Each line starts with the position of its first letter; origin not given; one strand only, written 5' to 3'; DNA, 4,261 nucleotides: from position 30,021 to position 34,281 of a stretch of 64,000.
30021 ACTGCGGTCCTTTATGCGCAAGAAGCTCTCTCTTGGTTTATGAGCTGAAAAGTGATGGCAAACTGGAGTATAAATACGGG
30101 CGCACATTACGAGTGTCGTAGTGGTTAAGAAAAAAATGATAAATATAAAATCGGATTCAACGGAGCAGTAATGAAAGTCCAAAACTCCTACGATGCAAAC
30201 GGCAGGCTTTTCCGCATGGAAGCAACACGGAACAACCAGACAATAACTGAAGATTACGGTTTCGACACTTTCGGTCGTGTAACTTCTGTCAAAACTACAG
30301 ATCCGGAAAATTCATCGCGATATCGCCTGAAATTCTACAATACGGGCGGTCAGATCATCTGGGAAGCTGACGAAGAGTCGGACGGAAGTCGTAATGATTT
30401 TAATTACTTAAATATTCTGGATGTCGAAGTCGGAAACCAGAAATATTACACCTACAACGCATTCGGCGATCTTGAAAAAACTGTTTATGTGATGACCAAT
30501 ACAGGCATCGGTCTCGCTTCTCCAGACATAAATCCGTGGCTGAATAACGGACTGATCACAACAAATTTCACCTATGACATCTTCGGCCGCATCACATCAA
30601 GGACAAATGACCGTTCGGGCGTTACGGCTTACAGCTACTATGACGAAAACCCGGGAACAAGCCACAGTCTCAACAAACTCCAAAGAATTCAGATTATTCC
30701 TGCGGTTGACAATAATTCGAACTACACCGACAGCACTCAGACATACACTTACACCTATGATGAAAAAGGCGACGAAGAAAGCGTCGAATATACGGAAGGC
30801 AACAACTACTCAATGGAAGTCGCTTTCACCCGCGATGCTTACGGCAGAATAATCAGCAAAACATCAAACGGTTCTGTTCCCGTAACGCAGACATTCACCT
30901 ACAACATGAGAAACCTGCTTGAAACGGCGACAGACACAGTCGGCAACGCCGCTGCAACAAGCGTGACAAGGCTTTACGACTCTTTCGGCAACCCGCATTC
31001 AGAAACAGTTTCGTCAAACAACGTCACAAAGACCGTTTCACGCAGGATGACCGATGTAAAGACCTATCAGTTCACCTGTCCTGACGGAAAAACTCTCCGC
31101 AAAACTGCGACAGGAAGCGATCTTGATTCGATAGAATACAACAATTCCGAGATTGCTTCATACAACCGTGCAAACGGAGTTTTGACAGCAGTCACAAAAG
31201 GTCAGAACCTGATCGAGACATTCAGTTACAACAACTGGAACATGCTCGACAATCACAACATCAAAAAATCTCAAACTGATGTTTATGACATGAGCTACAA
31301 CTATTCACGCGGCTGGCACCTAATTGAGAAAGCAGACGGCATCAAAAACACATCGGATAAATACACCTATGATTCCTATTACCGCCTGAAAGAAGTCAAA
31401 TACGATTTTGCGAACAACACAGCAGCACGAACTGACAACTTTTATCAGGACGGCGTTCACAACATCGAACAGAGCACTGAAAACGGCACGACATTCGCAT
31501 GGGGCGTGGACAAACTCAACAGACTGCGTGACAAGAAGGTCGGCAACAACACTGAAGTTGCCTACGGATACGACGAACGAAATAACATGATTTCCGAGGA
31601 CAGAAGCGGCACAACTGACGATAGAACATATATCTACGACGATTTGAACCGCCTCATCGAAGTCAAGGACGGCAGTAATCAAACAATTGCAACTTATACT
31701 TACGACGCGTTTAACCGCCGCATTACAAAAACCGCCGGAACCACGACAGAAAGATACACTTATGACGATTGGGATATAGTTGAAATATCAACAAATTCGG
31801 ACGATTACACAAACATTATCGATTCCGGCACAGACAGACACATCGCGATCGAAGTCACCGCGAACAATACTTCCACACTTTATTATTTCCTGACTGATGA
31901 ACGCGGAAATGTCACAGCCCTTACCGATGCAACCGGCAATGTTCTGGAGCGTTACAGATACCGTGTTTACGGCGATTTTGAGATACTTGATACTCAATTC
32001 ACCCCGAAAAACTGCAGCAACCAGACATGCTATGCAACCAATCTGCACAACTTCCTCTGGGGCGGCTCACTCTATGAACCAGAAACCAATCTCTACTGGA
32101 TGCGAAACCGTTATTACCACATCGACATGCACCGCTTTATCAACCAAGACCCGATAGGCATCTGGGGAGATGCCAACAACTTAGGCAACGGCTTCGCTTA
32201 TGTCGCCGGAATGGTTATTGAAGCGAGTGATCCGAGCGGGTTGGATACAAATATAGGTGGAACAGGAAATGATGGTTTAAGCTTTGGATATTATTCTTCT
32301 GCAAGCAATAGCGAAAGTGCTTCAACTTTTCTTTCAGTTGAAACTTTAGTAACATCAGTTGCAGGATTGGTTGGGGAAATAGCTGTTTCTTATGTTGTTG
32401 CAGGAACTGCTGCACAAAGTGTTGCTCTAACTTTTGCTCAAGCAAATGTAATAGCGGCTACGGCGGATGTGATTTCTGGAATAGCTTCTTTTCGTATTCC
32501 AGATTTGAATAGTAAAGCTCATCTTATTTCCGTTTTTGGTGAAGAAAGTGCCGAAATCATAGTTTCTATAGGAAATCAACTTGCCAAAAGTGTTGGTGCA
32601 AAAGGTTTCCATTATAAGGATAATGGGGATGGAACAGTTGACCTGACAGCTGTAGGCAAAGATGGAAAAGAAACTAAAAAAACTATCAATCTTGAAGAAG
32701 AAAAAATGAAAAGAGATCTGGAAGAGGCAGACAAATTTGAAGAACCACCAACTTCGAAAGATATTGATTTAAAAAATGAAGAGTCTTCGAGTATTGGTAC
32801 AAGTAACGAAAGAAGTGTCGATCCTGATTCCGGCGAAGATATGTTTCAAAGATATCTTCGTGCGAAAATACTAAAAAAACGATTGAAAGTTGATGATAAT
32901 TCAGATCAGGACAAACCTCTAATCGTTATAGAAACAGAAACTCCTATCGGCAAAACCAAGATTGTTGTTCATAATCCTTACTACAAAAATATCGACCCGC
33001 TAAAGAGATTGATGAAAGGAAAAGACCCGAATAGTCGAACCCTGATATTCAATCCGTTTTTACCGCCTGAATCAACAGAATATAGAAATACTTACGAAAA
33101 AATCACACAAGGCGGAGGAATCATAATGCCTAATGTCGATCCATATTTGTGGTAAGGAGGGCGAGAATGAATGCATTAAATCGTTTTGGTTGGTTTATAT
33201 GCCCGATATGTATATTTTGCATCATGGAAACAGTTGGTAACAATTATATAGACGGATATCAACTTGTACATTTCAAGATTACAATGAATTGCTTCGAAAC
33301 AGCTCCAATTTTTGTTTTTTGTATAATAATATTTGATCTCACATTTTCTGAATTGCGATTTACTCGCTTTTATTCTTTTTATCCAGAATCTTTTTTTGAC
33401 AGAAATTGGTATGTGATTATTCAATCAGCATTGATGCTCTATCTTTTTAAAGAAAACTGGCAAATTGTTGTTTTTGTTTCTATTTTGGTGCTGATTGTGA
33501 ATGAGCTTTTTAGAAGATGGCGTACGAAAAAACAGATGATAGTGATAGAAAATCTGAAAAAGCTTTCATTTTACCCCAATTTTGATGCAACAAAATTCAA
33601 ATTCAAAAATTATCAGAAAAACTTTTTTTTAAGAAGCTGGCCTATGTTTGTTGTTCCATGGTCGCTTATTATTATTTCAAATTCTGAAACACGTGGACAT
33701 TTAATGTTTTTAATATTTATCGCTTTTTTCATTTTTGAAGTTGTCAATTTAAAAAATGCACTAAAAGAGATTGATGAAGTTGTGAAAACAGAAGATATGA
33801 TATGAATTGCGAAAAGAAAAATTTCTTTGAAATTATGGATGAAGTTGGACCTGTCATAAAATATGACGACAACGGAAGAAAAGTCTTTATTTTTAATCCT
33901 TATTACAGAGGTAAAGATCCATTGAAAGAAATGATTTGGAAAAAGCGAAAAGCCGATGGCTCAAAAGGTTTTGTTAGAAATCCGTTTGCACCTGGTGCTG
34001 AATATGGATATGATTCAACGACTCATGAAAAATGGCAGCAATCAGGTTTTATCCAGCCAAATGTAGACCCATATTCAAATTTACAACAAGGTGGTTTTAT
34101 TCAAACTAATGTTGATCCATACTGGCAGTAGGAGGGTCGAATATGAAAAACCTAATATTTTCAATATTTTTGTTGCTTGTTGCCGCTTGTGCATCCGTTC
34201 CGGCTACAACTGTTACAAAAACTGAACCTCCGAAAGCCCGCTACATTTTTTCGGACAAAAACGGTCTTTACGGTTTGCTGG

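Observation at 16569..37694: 21-kb RHS locus: one full-length gene, three orphan C-termini, two tail-only relics, five immunity-like genes, and no T6SS signature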

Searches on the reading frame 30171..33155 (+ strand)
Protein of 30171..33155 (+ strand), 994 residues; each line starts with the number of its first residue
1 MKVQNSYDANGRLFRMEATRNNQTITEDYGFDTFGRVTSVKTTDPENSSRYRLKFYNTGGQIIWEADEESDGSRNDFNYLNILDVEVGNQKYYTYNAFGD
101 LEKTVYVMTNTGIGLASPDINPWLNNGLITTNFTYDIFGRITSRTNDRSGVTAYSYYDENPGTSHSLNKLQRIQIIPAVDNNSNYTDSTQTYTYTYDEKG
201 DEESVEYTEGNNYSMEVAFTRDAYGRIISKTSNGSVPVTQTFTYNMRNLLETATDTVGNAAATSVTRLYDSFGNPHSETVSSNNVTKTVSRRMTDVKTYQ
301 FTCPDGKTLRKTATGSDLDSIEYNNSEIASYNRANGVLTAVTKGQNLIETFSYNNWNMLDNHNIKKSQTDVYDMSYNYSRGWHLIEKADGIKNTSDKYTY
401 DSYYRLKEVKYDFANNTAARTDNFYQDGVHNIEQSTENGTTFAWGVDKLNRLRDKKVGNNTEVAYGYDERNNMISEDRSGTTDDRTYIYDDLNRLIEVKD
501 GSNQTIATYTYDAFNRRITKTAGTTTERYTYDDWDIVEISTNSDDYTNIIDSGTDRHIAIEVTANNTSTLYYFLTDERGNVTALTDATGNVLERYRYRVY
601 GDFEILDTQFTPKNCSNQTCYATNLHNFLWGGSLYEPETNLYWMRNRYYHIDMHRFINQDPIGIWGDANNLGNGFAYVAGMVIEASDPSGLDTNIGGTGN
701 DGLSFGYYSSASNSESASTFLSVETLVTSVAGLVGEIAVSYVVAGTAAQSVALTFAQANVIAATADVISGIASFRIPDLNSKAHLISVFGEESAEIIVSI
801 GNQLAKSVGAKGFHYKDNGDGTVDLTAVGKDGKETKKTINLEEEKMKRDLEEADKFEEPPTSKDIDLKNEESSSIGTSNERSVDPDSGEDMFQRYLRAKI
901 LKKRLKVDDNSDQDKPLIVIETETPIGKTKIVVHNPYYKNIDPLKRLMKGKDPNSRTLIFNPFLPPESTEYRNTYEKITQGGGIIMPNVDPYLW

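Call 4: search_protein_families(library=pfam, proteins=[window:30171-33155:+], max_evalue=0.01)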
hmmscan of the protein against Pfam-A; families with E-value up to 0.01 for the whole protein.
window:30171-33155:+ (994 aa): 2 families
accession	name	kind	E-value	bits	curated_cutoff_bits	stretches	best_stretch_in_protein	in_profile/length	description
PF05593.20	RHS_repeat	-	3.1e-16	59.8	22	1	489-524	1-37/38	RHS Repeat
PF03527.20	RHS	-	0.0025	18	27.9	0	571-602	2-33/38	RHS protein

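Call 6: search_protein_families(library=ncbifam, proteins=[window:30171-33155:+], max_evalue=0.01)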
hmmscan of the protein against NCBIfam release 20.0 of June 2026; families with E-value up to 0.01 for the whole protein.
window:30171-33155:+ (994 aa): 3 families
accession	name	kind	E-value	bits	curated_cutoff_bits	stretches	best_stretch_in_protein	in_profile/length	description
TIGR03696.1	Rhs_assc_core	domain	8.9e-11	42.2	32.5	1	624-691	13-76/76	RHS repeat-associated core domain-containing protein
TIGR01643.1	YD_repeat_2x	repeat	1.8e-07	31.4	15.8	1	489-521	1-32/42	YD repeat-containing protein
NF041261.1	RHS_core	equivalog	0.0011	16.9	2000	1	631-669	1206-1244/1261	RHS element core protein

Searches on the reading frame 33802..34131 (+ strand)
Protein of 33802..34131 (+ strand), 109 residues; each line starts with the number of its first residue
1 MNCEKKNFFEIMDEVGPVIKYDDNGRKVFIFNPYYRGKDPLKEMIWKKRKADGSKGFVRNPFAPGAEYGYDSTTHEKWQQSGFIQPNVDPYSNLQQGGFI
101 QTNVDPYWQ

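Call 4: search_protein_families(library=pfam, proteins=[window:33802-34131:+], max_evalue=0.01)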
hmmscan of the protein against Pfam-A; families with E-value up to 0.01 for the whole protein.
window:33802-34131:+ (109 aa): 0 families

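Call 6: search_protein_families(library=ncbifam, proteins=[window:33802-34131:+], max_evalue=0.01)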
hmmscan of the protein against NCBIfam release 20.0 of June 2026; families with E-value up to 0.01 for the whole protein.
window:33802-34131:+ (109 aa): 0 families

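Call 58: find_encoding_contigs(protein=window:33802-34131:+, flank=10000, max_places=10)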
Protein window:33802-34131:+ (109 aa): 11 contigs read that carry it; 8 places shown.
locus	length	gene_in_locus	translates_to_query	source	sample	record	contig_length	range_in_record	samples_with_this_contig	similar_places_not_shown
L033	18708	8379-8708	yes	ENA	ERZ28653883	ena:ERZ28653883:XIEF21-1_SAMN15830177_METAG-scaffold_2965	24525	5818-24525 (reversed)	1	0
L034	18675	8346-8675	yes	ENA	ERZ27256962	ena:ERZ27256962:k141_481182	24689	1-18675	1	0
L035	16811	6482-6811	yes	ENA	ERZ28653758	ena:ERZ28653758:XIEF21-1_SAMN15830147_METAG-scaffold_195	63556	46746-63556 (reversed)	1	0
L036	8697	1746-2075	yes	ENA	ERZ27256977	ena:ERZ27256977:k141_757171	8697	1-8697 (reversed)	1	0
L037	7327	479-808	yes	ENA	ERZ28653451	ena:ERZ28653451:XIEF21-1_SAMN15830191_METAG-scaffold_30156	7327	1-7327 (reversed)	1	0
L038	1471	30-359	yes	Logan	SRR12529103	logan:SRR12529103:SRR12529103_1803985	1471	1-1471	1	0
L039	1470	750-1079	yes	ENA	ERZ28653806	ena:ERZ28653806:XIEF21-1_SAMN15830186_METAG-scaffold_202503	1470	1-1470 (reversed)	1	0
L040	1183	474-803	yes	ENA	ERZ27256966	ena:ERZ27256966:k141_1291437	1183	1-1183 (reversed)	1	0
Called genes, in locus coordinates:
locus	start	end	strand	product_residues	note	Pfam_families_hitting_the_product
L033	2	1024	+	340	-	?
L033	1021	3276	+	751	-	PF05593:RHS_repeat (faint)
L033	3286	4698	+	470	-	PF12796:Ank_2, PF24521:Ank_KRIT1 (faint), PF12796:Ank_2, PF13637:Ank_4 (faint), PF13857:Ank_5 (faint), PF00023:Ank (weak), PF13606:Ank_3 (weak), PF12796:Ank_2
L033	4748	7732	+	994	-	PF25023:TEN_YD-shell, PF05593:RHS_repeat (weak)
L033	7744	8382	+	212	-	-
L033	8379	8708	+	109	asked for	-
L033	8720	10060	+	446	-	PF14903:WG_beta_rep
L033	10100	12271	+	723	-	PF05593:RHS_repeat (weak)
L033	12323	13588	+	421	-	PF13173:AAA_14, PF13635:DUF4143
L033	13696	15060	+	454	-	PF13173:AAA_14, PF13635:DUF4143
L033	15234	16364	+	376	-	PF01594:AI-2E_transport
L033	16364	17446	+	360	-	PF12038:QTMAN_N, PF20706:GT4-conflict (weak), PF00534:Glycos_transf_1, PF13692:Glyco_trans_1_4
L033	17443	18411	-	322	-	-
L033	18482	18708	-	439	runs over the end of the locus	PF07719:TPR_2 (faint)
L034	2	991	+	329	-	?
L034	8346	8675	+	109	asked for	-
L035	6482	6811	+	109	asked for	-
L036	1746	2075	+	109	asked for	-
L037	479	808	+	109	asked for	-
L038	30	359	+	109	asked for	-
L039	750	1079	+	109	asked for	-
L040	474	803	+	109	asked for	-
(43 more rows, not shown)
